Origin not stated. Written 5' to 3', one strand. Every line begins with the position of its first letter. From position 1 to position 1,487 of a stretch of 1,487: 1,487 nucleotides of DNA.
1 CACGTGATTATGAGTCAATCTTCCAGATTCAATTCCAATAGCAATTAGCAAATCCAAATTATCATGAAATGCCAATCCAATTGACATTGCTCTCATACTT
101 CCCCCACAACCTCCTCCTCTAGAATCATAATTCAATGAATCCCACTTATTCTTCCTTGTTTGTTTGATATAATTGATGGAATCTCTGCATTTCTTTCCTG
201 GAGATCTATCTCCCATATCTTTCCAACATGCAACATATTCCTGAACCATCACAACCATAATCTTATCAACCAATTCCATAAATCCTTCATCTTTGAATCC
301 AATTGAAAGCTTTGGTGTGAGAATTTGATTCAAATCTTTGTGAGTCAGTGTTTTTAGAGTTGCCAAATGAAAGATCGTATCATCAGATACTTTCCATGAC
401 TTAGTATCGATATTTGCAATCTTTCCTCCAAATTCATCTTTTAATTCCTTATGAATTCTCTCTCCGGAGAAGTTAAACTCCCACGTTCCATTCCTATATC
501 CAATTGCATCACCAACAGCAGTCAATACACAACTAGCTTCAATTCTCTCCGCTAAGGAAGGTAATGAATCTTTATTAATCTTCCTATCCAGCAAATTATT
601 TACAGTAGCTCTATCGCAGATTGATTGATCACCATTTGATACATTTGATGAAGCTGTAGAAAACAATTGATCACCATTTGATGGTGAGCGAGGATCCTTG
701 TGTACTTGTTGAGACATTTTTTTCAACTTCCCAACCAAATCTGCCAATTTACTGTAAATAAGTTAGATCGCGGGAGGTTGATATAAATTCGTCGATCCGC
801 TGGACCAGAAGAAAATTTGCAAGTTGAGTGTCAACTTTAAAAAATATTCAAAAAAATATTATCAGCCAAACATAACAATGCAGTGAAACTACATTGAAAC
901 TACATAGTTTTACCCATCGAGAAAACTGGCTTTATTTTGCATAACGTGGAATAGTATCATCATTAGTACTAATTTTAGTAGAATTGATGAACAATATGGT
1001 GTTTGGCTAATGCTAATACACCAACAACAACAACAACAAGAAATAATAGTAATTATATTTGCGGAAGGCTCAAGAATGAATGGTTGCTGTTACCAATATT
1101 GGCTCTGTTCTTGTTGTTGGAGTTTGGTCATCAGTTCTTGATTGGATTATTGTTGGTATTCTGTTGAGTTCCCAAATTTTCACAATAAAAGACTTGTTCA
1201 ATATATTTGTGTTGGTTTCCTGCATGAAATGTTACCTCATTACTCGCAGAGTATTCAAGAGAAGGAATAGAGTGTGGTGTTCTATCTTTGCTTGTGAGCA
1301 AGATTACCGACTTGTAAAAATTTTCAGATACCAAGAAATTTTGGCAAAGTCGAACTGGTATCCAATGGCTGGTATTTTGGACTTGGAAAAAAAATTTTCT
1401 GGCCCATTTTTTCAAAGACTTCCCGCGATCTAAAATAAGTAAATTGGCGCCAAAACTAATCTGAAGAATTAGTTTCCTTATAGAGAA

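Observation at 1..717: Unlisted edge ORF encodes an ARH1-type ADP-ribosylarginine hydrolase that is probably catalytically competent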

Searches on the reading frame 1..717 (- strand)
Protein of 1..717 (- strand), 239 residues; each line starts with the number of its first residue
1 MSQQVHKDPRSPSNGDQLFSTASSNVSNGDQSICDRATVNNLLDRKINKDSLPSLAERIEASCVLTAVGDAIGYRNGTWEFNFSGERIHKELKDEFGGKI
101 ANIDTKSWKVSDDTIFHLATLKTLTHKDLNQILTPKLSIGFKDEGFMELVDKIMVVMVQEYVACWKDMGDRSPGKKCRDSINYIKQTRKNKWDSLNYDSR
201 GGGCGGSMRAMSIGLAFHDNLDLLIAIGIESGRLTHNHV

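Call 4: search_protein_families(library=pfam, proteins=[window:1-717:-], max_evalue=0.01)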
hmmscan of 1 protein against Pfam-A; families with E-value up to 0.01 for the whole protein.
window:1-717:- (239 aa): 1 family
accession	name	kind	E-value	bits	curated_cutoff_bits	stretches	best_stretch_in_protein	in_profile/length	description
PF03747.19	ADP_ribosyl_GH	-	5.1e-22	79.3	26.2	1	65-238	5-157/287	ADP-ribosylglycohydrolase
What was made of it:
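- On ADP-ribosylglycohydrolase superfamily (Pfam PF03747): Residues 65-238 match profile positions 5-157 of 287 (call 4).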

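Call 5: search_solved_structures(query=window:1-717:-, max_evalue=0.01, show_alignments=4)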
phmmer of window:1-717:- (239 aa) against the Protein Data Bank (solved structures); distinct sequences matched with E-value up to 0.01: 4.
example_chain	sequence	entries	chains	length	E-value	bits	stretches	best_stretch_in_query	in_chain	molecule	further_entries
6iux_A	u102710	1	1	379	2.6e-32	115.6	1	56-238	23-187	[Protein ADP-ribosylarginine] hydrolase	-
6g28_A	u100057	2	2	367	3.3e-32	115.3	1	57-238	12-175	[Protein ADP-ribosylarginine] hydrolase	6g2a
3hfw_A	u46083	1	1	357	3.8e-32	115.1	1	57-238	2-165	Protein ADP-ribosylarginine hydrolase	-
1t5j_A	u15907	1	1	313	0.0098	18.8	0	185-238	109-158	Hypothetical protein MJ1187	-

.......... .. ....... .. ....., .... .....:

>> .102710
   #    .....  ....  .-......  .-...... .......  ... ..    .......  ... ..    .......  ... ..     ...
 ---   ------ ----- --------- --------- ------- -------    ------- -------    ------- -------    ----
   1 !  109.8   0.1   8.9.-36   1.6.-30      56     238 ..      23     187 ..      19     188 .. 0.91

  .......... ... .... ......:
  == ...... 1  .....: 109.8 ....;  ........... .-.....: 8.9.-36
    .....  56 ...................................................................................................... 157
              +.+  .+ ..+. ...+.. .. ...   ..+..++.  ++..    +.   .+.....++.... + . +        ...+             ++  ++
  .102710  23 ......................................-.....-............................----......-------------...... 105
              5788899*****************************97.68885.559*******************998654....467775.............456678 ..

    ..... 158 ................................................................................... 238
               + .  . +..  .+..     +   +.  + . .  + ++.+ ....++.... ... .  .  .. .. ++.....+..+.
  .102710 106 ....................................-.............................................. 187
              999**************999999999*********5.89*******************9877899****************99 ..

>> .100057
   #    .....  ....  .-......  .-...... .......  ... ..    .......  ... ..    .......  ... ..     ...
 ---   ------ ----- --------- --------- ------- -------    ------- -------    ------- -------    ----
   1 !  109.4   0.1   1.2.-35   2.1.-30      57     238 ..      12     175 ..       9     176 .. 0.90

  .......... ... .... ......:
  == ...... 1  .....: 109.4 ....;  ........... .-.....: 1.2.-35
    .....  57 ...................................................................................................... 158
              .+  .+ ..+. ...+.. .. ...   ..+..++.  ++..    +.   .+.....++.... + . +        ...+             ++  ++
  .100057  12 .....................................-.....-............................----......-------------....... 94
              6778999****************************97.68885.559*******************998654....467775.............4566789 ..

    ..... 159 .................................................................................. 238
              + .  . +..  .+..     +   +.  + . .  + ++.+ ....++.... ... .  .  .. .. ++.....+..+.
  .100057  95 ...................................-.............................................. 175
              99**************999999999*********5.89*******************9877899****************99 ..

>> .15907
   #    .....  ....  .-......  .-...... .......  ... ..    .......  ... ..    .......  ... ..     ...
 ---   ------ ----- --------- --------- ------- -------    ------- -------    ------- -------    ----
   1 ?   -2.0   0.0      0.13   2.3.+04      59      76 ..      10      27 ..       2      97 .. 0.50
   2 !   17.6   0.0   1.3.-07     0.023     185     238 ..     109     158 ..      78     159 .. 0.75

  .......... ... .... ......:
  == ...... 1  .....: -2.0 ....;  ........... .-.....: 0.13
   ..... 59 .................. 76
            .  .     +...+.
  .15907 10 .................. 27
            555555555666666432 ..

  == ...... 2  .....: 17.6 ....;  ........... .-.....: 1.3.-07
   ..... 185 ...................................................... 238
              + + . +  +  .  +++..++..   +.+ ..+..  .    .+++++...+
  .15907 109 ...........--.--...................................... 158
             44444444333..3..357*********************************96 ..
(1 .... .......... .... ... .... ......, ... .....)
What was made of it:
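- On ARH1-type (ADPRH) hydrolases: Human ARH1 gives E~3e-32; the next solved hit is MJ1187 at E=0.0098 (call 5).
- On ARH3 / ADPRHL2: ARH3 chains were not detected with the window at E<=0.01 (call 5).
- Checked: Residues 1-55 are an unmatched N-terminal extension, and there is a 13-residue insertion at aa 138-150 (call 5).
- It matches Pfam PF03747 at E=5e-22 (call 4) and human ARH1 structures 3HFW, 6G28 and 6IUX at E~3e-32, far ahead of any other solved protein (call 5).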

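Call 7: find_homologous_proteins(query=window:1-717:-)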
Query window:1-717:- (239 aa): 21 proteins with E <= 0.001 among 163 candidates.
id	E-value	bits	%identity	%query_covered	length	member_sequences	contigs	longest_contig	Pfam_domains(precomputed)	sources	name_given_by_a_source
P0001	4.2e-158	542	100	100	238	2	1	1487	PF03747.20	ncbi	ncbi:hypothetical protein NAEGRDRAFT_54990, partial [Naegleria gruberi]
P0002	1.5e-44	170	48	73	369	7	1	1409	PF03747.20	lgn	-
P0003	5.2e-43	165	49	76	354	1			PF03747.20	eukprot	eukprot:gene3864-7024_t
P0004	6.5e-39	152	45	77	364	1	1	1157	PF03747.20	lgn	-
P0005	7.6e-36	142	47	74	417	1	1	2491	PF03747.20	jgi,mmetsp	mmetsp:Transcript_3186/g.4377 ORF Transcript_3186/g.4377 Transcript_3186/m.4377 type:complete len:41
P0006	1.3e-35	141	71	39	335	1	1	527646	PF03747.20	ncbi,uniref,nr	ncbi:hypothetical protein C9374_006740 [Naegleria lovaniensis]|uniref:ADP-ribosylhydrolase ARH1 n=1 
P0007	2.7e-33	134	45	77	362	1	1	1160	PF03747.20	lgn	-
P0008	7.7e-33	132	46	59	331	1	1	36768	PF03747.20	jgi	jgi:ADP-ribosylarginine hydrolase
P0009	2.4e-32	131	44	77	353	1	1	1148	PF03747.20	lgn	-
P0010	4.1e-32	130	46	59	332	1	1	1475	PF03747.20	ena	-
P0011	5.8e-32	129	42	77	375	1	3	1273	PF03747.20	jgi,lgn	-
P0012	4.5e-30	123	41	77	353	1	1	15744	PF03747.20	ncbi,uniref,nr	ncbi:unnamed protein product [Brachionus calyciflorus]|uniref:ADP-ribosylhydrolase ARH1 n=1 Tax=Brac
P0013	2.1e-27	114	43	66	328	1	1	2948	PF03747.20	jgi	-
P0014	3.5e-24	104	39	78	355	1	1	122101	PF03747.20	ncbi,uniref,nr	ncbi:putative ADP-ribosylarginine hydrolase [Paratrimastix pyriformis]|uniref:ADP-ribosylhydrolase A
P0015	1.1e-22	99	40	65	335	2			PF03747.20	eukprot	eukprot:TRINITY_DN2301_c0_g1_i2.p1 TRINITY_DN2301_c0_g1~~TRINITY_DN2301_c0_g1_i2.p1 ORF type:complet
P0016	9.0e-21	93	37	78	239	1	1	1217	PF03747.20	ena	-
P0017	3.6e-20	91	37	78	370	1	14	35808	PF03747.20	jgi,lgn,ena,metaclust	jgi:ADP-ribosylarginine hydrolase|metaclust:\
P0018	9.5e-12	63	54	28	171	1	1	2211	PF03747.20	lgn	-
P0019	9.6e-10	57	65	20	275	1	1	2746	PF03747.20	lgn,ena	-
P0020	1.8e-7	49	49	30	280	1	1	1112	PF03747.20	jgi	-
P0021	1.9e-5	43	88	13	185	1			PF03747.20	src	-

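Call 12: find_encoding_contigs(protein=P0006, flank=4000, max_places=3)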
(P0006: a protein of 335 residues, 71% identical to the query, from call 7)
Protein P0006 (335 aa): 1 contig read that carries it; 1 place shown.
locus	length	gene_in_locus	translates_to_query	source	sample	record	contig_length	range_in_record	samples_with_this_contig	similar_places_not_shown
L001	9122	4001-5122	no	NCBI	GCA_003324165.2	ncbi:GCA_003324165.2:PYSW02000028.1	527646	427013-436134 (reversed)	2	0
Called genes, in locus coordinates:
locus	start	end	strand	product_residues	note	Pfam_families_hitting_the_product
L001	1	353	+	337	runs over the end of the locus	PF00097:zf-C3HC4, PF13445:zf-RING_UBOX, PF13639:zf-RING_2, PF13920:zf-C3HC4_3, PF13923:zf-C3HC4_2, PF14634:zf-RING_5, PF15227:zf-C3HC4_4, PF24921:RING_XB3-XBAT31 (weak)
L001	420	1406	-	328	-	PF02213:GYF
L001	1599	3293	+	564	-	-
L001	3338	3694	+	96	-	PF05186:Dpy-30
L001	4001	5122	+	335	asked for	PF03747:ADP_ribosyl_GH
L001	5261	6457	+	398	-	-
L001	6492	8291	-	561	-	PF21126:KATNA1_MIT, PF00004:AAA, PF05496:RuvB_N (weak), PF17862:AAA_lid_3, PF09336:Vps4_C (weak)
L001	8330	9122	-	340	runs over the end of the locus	PF04683:Rpn13_ADRM1_Pru, PF16550:RPN13_C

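Call 25: list_cluster_members(proteins=[P0001, P0021])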
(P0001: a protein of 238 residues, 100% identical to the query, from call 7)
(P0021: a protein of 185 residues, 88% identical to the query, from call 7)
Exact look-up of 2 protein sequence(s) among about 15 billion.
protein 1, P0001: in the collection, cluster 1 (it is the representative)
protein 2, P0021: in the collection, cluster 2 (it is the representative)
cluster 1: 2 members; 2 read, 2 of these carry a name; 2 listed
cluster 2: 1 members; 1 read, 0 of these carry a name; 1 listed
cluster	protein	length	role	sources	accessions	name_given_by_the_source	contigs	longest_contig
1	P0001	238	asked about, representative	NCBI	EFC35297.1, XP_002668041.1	hypothetical protein NAEGRDRAFT_54990, partial [Naegleria gruberi]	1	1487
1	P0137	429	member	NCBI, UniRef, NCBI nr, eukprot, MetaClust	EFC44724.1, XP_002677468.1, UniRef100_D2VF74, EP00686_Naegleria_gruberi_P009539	hypothetical protein NAEGRDRAFT_33467 [Naegleria gruberi] | ADP-ribosylhydrolase ARH1 n=1 Tax=Naegleria gruberi TaxID=5762 RepID=D2VF74_NAEGR | uncharacterized protein NAEGRDRAFT_33467 [Naegleria gruberi]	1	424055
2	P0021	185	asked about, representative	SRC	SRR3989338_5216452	-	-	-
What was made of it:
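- It is identical to N. gruberi XP_002668041.1, whose longest contig is 1487 bp, the same length as the window (calls 7 and 25).
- Tried and rejected: The answer came from cluster membership instead (call 25).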

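Call 28: find_encoding_contigs(protein=P0137, flank=4000, max_places=3)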
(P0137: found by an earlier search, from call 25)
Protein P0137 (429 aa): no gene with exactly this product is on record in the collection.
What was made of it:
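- The DNA of the full-length locus could not be obtained (call 28), so allele and recent duplicate cannot be told apart and no dN/dS can be computed.
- Tried and rejected: The exact-protein look-up found nothing (call 28), so allele against paralogue stays open.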

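Call 35: find_related_loci(query=window:1-717:-, collection=metagenome_contigs, flank=3000)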
Query window:1-717:- (239 aa) in metagenome_contigs; peptide patterns used: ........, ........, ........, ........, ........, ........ (x = any residue, [..] = any of these).
151 stretches matched a pattern; 3 encode a relative of the query (tblastn E <= 1e-3); 3 distinct loci.
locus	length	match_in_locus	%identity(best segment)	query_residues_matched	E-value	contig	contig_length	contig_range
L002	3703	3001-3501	48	58-238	4e-55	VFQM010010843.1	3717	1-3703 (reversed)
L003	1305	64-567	44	58-239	2e-43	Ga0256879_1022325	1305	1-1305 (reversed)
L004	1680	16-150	67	195-239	6e-17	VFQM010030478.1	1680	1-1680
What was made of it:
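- Tried and rejected: (6) The metagenome scan for close Naegleria loci returned only distant relatives, at 44-67% identity (call 35).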

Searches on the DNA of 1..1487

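Call 13: search_rna_families(source=window, threshold=evalue, max_evalue=1)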
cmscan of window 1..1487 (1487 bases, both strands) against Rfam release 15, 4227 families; matches with E-value up to 1: 1.
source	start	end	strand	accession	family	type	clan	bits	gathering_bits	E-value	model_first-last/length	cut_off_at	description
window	1225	1268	-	RF04333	Plastid-ycf3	Intron;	-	18.6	55.2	0.18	1-47/47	no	Plastid-ycf3 group II-D1 intron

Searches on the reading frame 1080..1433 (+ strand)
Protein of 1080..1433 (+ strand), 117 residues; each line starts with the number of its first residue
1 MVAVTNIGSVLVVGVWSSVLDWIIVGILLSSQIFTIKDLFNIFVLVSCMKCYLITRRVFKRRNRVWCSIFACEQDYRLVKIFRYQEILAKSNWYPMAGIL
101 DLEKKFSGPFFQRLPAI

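Call 15: search_protein_families(library=pfam, proteins=[window:1080-1433:+], max_evalue=1)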
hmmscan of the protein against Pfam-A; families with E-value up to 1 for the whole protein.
window:1080-1433:+ (117 aa): 2 families
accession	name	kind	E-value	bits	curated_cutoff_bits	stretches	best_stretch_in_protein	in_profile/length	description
PF23380.1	VIN3_C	-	0.054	13.9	27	1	37-82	8-53/83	VIN3-like, C-terminal domain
PF02517.21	Rce1-like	-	0.19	12.5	22.4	1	16-71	31-86/93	Type II CAAX prenyl endopeptidase Rce1-like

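Call 42: search_protein_representatives(protein=window:1080-1433:+)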
Query: 117 residues. Proteins with E-value up to 0.001 (for the whole library): 0; up to 1e-10: 0; up to 1e-30: 0. The best 0 are listed.
